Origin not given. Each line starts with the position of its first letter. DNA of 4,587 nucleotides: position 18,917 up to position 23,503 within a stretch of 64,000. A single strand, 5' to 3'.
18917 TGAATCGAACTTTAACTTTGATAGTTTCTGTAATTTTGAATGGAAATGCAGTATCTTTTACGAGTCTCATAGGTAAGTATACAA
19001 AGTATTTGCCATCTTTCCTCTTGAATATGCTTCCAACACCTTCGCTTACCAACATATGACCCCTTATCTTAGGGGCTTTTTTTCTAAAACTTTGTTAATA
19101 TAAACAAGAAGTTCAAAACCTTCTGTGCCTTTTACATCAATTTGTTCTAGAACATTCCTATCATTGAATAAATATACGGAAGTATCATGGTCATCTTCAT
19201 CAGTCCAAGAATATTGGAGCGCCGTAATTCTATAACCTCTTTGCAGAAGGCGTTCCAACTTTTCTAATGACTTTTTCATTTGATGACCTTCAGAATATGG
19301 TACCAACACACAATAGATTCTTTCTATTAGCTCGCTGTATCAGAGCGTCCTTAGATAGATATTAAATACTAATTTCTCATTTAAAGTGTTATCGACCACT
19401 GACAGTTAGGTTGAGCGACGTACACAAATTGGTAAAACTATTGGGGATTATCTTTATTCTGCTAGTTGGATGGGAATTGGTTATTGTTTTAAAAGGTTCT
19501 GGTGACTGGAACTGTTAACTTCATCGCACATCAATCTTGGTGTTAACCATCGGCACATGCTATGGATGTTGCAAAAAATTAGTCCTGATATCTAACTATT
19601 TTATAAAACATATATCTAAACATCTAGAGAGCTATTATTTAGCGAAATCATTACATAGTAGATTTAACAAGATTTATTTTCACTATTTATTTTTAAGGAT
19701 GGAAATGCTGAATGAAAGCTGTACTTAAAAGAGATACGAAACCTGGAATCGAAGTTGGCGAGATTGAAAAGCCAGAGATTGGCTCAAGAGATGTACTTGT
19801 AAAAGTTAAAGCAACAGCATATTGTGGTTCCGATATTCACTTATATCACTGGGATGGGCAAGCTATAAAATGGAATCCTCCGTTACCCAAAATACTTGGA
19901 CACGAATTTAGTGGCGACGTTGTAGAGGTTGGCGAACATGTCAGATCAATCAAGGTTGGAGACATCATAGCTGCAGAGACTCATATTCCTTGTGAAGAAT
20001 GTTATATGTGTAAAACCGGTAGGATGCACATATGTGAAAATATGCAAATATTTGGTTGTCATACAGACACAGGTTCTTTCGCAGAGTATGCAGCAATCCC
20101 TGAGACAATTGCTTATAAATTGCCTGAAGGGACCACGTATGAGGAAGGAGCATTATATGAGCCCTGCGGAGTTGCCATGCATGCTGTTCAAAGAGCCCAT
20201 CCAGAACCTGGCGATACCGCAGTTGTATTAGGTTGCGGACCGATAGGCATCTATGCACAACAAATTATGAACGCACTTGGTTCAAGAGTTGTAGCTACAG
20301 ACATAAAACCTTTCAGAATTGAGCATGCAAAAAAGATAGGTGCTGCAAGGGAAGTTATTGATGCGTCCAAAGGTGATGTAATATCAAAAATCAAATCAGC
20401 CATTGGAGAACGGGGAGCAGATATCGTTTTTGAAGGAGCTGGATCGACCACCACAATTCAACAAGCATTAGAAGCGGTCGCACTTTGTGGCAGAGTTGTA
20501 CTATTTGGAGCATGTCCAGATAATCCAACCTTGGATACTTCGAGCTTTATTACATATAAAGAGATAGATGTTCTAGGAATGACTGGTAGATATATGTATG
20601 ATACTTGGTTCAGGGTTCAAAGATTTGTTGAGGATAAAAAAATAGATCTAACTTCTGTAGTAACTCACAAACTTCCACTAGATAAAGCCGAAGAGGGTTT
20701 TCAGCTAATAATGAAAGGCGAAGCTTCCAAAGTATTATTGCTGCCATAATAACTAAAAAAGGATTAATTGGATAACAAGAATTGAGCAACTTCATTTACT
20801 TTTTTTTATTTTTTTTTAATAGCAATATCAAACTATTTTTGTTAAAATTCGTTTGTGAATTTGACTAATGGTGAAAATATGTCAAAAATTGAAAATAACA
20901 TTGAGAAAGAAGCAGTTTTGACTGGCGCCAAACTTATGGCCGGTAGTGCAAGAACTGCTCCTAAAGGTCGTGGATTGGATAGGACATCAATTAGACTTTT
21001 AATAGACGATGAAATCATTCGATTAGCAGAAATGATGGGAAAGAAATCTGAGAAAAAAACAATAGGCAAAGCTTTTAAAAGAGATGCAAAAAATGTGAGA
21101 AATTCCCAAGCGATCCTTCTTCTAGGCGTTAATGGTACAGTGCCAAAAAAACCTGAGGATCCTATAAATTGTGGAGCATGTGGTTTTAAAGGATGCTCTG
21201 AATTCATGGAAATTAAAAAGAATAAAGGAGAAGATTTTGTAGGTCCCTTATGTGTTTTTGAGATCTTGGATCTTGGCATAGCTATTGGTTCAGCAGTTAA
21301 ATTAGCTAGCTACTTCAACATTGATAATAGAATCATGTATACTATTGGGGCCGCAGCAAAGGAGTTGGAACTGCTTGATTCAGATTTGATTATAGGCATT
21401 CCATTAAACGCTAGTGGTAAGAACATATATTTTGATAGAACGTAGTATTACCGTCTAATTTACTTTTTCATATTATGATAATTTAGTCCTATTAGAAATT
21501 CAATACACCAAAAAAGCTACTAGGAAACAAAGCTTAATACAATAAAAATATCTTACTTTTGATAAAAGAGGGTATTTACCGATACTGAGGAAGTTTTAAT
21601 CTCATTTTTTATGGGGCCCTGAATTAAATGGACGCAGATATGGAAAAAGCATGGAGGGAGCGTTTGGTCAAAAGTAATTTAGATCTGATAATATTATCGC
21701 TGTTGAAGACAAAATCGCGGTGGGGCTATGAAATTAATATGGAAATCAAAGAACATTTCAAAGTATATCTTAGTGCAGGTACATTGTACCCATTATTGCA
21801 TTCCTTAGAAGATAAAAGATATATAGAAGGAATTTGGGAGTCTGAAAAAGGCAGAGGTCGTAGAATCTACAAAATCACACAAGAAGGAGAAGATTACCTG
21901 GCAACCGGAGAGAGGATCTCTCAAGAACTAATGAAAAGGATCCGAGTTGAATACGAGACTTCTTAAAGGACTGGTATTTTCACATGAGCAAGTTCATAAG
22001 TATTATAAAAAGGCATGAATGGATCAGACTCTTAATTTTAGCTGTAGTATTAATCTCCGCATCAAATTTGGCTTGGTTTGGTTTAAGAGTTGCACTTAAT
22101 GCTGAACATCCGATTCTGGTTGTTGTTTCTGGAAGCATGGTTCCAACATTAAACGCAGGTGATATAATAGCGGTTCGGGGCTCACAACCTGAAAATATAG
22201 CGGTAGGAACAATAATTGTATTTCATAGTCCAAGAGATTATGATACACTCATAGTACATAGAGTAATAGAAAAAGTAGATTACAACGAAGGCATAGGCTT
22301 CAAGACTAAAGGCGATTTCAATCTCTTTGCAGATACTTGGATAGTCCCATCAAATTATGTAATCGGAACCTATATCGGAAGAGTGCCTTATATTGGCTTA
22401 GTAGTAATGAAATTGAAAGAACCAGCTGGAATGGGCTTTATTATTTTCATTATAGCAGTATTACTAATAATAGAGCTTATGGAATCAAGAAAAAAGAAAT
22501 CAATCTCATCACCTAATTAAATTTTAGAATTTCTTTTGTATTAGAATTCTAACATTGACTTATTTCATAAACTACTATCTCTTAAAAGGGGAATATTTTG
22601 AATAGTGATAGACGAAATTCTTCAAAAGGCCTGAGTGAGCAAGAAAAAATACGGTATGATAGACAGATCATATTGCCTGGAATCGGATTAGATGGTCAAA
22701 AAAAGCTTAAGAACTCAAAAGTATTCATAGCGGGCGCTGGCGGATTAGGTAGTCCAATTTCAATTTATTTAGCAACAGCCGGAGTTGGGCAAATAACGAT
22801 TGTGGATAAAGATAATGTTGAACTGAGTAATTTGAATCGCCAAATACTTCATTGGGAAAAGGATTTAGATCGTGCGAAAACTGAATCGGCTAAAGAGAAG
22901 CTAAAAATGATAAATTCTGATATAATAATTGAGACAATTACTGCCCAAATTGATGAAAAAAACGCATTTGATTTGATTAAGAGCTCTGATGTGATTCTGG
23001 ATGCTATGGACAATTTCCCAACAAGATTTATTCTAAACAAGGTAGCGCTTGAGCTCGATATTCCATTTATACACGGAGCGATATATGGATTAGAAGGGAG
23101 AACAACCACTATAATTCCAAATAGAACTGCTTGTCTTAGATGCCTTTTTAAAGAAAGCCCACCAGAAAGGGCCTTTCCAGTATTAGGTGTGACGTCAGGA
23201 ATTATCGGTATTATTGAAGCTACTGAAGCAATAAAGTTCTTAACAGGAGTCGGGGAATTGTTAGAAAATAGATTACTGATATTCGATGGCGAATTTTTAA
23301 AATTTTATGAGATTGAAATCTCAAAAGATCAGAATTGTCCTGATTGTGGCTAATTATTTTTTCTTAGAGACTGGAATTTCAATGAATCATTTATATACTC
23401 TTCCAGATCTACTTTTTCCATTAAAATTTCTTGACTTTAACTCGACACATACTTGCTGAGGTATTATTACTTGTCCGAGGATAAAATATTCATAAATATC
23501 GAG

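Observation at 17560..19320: Duplicated ~346-bp module carrying a conserved AbrB-like mini-ORF, with a tRNA 3'-fragment and a stand-alone RAM-domain gene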

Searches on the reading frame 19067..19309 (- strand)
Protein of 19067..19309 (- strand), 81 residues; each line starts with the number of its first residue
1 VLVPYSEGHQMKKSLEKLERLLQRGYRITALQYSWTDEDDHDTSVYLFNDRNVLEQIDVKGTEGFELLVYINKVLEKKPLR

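Call 6: search_protein_families(library=pfam, proteins=[window:19067-19309:-], max_evalue=1)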
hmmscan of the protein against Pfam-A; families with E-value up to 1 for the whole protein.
seq(81 aa): 0 families

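Call 66: find_homologous_proteins(query=window:19067-19309:-, max_evalue=0.01)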
Query seq(81 aa) (81 aa): 1 proteins with E <= 0.01 among 1 candidates.
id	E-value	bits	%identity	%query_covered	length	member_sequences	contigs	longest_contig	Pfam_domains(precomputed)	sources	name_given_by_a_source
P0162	7.2e-39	149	100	88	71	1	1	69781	-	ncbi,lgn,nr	ncbi:MAG: hypothetical protein NWF08_06275 [Candidatus Bathyarchaeota archaeon]|nr:hypothetical prot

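Call 96: search_protein_families(library=padloc, proteins=[window:19067-19309:-], max_evalue=0.1)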
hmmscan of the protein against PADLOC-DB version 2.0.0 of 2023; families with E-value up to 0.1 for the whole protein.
seq(81 aa): 1 family
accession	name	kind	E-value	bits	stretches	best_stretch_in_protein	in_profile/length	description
PDLC00045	DruH3|DruH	-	0.0097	11.9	1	10-67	220-277/1065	Unknown function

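Call 97: search_protein_families(library=ncbifam, proteins=[window:19067-19309:-], max_evalue=0.1)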
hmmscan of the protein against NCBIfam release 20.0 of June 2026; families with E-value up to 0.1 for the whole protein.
seq(81 aa): 0 families

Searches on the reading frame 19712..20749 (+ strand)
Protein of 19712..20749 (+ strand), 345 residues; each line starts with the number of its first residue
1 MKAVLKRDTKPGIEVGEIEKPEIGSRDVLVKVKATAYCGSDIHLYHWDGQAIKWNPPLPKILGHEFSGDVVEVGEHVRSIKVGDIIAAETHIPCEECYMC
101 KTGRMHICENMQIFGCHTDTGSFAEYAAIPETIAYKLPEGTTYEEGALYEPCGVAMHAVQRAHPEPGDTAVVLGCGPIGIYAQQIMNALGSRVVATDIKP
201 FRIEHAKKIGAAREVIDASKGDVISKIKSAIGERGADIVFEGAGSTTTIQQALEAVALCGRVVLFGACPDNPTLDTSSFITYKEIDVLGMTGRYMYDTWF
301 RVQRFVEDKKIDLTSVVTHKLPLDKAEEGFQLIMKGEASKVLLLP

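Call 112: search_protein_families(library=pfam, proteins=[window:19712-20749:+], max_evalue=0.00001)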
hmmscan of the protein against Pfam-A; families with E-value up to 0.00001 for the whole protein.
window:19712-20749:+ (345 aa): 4 families
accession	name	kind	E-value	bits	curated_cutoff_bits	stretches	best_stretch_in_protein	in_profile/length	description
PF08240.17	ADH_N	-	7e-29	100.6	23.5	1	25-139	2-104/104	Alcohol dehydrogenase GroES-like domain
PF00107.32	ADH_zinc_N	-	1.8e-25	89.8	31.8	1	177-305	1-126/129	Zinc-binding dehydrogenase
PF16912.11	Glu_dehyd_C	-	4.5e-08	33.3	34.9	1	159-276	24-141/211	Glucose dehydrogenase C-terminus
PF13602.12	ADH_zinc_N_2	-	9.4e-06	27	27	0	212-338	3-128/134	Zinc-binding dehydrogenase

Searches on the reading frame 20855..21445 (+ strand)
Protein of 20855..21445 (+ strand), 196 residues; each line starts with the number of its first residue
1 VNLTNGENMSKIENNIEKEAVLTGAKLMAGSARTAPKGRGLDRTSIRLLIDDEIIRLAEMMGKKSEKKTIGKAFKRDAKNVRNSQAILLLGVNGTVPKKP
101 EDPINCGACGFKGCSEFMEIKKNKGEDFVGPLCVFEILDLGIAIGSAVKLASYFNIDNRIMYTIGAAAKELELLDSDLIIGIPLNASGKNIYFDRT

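Call 112: search_protein_families(library=pfam, proteins=[window:20855-21445:+], max_evalue=0.00001)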
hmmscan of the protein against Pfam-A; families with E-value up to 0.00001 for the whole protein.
window:20855-21445:+ (196 aa): 1 family
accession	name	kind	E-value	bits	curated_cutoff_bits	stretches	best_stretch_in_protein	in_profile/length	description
PF09918.14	DUF2148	-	2.3e-31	108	25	1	130-195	2-68/68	Uncharacterized protein containing a ferredoxin domain (DUF2148)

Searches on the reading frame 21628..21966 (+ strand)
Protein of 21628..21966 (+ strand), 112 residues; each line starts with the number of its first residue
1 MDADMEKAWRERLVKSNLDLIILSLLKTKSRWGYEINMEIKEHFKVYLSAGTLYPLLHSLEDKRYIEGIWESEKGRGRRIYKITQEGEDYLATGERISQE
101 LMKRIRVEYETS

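Call 112: search_protein_families(library=pfam, proteins=[window:21628-21966:+], max_evalue=0.00001)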
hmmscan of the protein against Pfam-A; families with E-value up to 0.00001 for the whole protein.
window:21628-21966:+ (112 aa): 1 family
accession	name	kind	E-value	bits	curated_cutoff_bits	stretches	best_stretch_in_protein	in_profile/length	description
PF03551.20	PadR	-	1.4e-18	67.1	27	1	22-92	1-74/75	Transcriptional regulator PadR-like family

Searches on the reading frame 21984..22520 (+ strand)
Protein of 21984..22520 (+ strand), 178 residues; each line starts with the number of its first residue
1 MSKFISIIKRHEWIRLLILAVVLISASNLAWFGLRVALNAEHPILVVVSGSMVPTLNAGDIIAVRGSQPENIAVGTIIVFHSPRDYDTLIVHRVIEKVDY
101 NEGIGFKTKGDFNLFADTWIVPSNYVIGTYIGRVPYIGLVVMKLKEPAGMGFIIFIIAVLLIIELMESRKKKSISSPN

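Call 112: search_protein_families(library=pfam, proteins=[window:21984-22520:+], max_evalue=0.00001)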
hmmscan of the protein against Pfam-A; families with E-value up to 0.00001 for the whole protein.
window:21984-22520:+ (178 aa): 1 family
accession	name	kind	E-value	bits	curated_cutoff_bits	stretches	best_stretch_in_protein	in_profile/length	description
PF10502.14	Peptidase_S26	-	9.7e-07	29.3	22.9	1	12-95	3-78/168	Signal peptidase, peptidase S26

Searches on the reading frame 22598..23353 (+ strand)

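Call 112: search_protein_families(library=pfam, proteins=[window:22598-23353:+], max_evalue=0.00001)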
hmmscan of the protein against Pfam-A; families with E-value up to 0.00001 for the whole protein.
window:22598-23353:+ (251 aa): 1 family
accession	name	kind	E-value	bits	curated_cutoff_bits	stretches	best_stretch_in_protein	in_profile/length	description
PF00899.27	ThiF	-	5.3e-76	255.3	28.1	1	20-248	1-237/238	ThiF family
